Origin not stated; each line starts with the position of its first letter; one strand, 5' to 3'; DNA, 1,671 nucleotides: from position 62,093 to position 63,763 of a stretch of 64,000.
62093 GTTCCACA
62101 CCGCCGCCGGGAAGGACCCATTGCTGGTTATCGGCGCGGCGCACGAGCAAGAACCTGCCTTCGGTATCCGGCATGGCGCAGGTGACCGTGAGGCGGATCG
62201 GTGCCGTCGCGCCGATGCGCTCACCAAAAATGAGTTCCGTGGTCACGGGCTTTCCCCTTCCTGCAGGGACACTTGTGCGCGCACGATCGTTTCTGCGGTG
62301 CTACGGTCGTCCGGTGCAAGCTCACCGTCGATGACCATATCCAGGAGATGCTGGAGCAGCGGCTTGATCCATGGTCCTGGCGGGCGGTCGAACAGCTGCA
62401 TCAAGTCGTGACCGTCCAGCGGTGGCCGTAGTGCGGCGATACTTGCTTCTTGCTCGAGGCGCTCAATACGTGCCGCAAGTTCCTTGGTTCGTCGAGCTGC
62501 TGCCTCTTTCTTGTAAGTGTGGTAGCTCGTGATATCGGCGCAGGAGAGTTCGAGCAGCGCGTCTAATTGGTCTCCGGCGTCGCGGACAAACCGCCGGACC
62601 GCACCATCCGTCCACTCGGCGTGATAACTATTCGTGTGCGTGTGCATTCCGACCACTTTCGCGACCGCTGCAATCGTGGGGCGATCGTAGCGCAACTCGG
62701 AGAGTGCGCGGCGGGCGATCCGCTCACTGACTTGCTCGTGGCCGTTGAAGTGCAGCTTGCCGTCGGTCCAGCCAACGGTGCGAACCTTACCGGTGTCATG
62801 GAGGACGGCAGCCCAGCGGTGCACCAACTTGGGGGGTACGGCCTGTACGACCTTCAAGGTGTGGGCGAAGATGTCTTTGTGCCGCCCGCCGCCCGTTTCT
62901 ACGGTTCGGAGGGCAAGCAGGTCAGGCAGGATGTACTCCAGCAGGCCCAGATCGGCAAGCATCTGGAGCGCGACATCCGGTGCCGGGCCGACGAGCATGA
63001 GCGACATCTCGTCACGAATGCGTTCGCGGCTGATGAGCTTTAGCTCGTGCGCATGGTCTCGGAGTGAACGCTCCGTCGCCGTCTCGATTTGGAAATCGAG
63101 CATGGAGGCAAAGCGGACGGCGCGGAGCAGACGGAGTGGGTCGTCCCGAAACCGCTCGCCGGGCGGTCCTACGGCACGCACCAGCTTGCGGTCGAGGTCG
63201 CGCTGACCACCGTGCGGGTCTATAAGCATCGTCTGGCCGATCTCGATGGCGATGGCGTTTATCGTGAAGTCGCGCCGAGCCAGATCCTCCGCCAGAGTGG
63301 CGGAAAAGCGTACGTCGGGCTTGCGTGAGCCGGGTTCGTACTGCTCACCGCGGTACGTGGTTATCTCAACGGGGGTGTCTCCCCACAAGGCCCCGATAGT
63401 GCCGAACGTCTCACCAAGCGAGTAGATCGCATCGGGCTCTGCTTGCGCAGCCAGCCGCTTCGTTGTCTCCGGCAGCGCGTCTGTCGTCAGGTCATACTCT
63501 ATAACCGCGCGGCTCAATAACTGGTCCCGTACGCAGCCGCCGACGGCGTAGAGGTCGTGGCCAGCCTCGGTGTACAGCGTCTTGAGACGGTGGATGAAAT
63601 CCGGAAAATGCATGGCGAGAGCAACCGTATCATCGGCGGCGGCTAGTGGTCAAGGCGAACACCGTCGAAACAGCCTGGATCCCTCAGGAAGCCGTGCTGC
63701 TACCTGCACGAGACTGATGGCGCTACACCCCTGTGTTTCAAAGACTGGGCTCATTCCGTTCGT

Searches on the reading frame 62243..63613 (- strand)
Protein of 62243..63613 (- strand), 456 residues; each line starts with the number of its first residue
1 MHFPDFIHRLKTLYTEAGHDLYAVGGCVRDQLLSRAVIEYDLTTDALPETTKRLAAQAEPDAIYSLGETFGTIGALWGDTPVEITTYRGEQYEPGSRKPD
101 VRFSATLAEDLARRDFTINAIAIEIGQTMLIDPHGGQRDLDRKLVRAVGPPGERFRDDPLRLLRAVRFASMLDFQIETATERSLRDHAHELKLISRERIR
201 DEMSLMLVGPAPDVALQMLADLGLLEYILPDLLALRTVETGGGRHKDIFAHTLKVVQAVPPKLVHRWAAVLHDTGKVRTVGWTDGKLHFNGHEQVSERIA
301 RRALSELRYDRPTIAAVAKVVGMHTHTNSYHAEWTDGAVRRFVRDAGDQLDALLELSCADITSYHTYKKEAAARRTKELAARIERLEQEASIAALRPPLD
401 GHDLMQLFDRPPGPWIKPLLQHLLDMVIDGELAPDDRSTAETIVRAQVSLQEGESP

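Call 60: search_protein_families(library=pfam, proteins=[window:62243-63613:-], max_evalue=0.00001)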
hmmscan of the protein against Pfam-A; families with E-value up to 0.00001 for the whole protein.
window:62243-63613:- (456 aa): 3 families
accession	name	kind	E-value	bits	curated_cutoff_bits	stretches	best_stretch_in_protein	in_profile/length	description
PF01743.26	PolyA_pol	-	3e-32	112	23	1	21-146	1-126/126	Poly A polymerase head domain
PF12627.12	PolyA_pol_RNAbd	-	6.1e-18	64.8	22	1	173-232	1-60/64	Probable RNA and SrmB- binding site of polymerase A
PF13735.12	tRNA_NucTran2_2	-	1.2e-07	32.3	27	1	297-435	21-141/149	tRNA nucleotidyltransferase domain 2 putative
